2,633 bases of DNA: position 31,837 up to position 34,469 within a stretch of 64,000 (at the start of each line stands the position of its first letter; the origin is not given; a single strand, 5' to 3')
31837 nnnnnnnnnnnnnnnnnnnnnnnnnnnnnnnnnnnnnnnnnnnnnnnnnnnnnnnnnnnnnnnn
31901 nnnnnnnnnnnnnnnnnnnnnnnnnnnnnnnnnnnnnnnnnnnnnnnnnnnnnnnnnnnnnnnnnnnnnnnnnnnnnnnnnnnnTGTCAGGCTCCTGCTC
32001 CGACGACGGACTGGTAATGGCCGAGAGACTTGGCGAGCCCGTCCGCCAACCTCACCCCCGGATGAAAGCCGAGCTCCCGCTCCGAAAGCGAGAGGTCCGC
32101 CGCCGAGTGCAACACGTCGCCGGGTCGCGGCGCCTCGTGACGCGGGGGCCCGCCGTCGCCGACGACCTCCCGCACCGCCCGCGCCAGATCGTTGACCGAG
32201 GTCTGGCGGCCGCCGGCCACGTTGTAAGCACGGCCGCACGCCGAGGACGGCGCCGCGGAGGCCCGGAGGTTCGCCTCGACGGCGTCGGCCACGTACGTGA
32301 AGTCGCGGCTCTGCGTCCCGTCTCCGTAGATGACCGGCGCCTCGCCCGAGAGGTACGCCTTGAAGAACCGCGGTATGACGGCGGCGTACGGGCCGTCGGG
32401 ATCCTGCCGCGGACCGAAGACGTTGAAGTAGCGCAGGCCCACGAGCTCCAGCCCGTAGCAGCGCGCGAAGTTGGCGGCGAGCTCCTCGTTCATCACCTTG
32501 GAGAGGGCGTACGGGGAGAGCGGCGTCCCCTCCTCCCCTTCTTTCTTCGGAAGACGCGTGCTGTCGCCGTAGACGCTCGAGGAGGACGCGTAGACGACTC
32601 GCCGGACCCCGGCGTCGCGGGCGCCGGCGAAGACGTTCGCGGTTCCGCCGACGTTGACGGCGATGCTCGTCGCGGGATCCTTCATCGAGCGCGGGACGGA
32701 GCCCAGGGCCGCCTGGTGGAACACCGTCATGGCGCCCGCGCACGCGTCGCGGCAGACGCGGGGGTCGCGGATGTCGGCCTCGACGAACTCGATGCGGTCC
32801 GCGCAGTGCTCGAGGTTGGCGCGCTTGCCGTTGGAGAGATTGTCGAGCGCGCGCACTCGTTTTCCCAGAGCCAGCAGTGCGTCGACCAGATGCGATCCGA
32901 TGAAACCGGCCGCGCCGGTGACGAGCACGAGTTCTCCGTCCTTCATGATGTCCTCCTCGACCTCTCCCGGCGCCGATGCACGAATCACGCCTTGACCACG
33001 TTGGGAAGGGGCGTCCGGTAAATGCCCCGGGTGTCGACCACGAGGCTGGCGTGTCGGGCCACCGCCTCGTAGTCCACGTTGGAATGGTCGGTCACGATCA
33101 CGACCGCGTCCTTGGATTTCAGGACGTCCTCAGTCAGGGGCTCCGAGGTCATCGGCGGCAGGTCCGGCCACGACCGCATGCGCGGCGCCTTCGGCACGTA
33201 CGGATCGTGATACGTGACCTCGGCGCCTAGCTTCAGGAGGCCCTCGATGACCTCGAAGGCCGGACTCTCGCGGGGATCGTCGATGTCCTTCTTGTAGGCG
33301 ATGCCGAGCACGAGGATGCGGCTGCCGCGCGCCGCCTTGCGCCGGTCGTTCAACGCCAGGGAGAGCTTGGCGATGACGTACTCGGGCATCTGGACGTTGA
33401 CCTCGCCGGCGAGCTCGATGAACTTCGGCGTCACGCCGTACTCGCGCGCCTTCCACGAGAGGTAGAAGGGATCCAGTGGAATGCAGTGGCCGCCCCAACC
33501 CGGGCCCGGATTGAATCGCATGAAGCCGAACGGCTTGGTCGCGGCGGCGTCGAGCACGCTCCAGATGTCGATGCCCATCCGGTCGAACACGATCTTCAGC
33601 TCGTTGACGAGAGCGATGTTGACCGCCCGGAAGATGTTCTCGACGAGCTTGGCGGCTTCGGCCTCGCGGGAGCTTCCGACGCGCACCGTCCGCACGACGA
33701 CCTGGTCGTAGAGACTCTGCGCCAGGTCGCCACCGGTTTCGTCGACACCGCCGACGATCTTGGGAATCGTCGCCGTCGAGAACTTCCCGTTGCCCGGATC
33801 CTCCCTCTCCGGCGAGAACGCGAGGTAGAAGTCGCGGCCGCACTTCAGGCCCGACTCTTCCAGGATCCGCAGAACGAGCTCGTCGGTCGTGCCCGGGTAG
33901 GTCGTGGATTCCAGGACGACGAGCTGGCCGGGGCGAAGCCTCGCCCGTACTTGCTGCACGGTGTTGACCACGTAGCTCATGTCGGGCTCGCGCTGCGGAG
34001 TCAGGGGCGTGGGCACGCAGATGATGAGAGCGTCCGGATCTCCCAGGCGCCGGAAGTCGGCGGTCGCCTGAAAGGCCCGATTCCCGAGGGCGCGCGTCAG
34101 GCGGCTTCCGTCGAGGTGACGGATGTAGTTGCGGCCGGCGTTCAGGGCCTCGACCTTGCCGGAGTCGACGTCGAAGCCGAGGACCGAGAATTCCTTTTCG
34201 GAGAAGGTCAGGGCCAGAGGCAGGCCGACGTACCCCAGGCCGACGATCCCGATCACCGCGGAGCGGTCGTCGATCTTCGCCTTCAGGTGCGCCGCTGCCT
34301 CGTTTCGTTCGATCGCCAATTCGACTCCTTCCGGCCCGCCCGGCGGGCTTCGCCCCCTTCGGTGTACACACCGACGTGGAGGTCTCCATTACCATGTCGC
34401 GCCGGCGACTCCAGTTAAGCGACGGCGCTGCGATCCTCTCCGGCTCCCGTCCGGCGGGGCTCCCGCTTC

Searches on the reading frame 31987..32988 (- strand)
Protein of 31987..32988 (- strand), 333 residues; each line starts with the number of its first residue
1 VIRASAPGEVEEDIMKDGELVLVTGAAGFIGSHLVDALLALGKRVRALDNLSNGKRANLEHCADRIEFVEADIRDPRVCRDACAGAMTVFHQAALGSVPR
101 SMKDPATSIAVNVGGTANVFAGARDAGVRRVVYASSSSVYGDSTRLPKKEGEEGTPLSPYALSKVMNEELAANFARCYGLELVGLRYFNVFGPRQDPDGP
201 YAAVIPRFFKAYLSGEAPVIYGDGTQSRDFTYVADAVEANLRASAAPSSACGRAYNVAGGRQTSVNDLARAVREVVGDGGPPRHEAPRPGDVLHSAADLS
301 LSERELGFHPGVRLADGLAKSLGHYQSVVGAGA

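Call 6: search_protein_families(library=ncbifam, proteins=[window:31987-32988:-], max_evalue=0.001)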
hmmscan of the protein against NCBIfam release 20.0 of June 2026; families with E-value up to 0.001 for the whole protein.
window:31987-32988:- (333 aa): 43 families (the best 25 are shown)
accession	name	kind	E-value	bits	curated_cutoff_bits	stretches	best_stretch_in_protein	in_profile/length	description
NF011728.1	PRK15181.1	equivalog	1e-71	241.8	760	1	20-325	17-337/348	Vi polysaccharide biosynthesis UDP-N-acetylglucosaminuronic acid C-4 epimerase TviC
TIGR04180.1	EDH_00030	hypoth_equivalog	7.4e-56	189.4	475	1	21-277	1-257/297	NAD-dependent 4,6-dehydratase LegB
TIGR01179.1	galE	equivalog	1.1e-48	165.8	262.3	1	21-314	2-314/332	UDP-glucose 4-epimerase GalE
TIGR01181.1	dTDP_gluc_dehyt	equivalog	5.5e-42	144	365.1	1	21-326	2-312/321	dTDP-glucose 4,6-dehydratase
TIGR02197.1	heptose_epim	equivalog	8.4e-39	133.6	274.6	1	21-278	1-262/316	ADP-glyceromanno-heptose 6-epimerase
NF007956.0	PRK10675.1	subfamily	7e-33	114.1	394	1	21-328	3-331/338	UDP-glucose 4-epimerase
TIGR03466.1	HpnA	hypoth_equivalog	1.4e-26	93.2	367.65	1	21-277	3-247/327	hopanoid-associated sugar epimerase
NF042422.1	oxyalk_red_OleD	equivalog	5e-25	88.6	580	1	21-277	3-251/329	2-alkyl-3-oxoalkanoate reductase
NF008360.0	PRK11150.1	equivalog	1.7e-22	80.1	452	1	21-274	2-252/310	ADP-glyceromanno-heptose 6-epimerase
NF007582.0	PRK10217.1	equivalog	3.9e-21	75.5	698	1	21-325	4-331/355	dTDP-glucose 4,6-dehydratase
NF052578.1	StrlDmthSdmBMthl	equivalog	2e-19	70.5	600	1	21-280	3-249/328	sterol demethylase protein SdmB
NF007490.0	PRK10084.1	subfamily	9e-19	67.7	649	1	21-325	3-334/361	dTDP-glucose 4,6-dehydratase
NF042423.1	oxyalk_red_Shew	equivalog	1.7e-18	66.8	580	1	18-259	8-240/331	2-alkyl-3-oxoalkanoate reductase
NF047922.1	GDPFucSynFcl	equivalog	1.8e-18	67.1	500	1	21-325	5-301/308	GDP-L-fucose synthase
NF043036.1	ErythonDh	equivalog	4.8e-18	65.4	325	1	21-187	3-176/321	D-erythronate dehydrogenase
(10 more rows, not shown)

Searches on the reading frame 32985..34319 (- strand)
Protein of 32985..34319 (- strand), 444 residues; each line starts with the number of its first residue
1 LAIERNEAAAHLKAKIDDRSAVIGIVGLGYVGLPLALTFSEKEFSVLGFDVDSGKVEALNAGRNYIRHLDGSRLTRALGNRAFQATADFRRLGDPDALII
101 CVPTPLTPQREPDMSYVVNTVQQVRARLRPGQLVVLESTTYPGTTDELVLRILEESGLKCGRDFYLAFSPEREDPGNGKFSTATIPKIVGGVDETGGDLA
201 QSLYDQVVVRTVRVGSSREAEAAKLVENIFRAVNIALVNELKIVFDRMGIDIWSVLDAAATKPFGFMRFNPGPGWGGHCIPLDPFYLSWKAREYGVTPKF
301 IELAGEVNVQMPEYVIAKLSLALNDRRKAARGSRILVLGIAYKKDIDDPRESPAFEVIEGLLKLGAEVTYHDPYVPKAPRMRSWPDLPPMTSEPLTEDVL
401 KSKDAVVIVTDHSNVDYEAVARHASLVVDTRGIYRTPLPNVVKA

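Call 6: search_protein_families(library=ncbifam, proteins=[window:32985-34319:-], max_evalue=0.001)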
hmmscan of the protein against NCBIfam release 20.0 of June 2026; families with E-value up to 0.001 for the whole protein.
window:32985-34319:- (444 aa): 8 families
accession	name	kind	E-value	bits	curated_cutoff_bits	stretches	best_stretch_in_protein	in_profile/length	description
TIGR03026.1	NDP-sugDHase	subfamily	4.4e-127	424.3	189.8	1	23-432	3-413/413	nucleotide sugar dehydrogenase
NF040825.1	UDPMaNacDH_Arch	equivalog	6.5e-78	262.4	750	1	23-437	3-404/418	UDP-N-acetyl-D-mannosamine dehydrogenase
NF008286.0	PRK11064.1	equivalog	9.1e-69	232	459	1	22-435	5-420/420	UDP-N-acetyl-D-mannosamine dehydrogenase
NF011729.0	PRK15182.1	equivalog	7.9e-66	222.6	592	1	22-382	8-364/425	Vi polysaccharide biosynthesis UDP-N-acetylglucosamine C-6 dehydrogenase TviB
NF041297.1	UDPGDh_AglM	equivalog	5.9e-55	186.9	670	1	23-433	3-416/429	UDP-glucose 6-dehydrogenase AglM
NF047673.2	TeichurnBiosyTuaD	equivalog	3.3e-36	125.4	700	1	23-429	4-409/439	UDP-glucose 6-dehydrogenase TuaD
NF011631.0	PRK15057.1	equivalog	3.6e-12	46.1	757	1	23-285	3-259/388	UDP-glucose 6-dehydrogenase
TIGR01505.1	tartro_sem_red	equivalog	0.0001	21.7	340.75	0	176-258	122-203/291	2-hydroxy-3-oxopropionate reductase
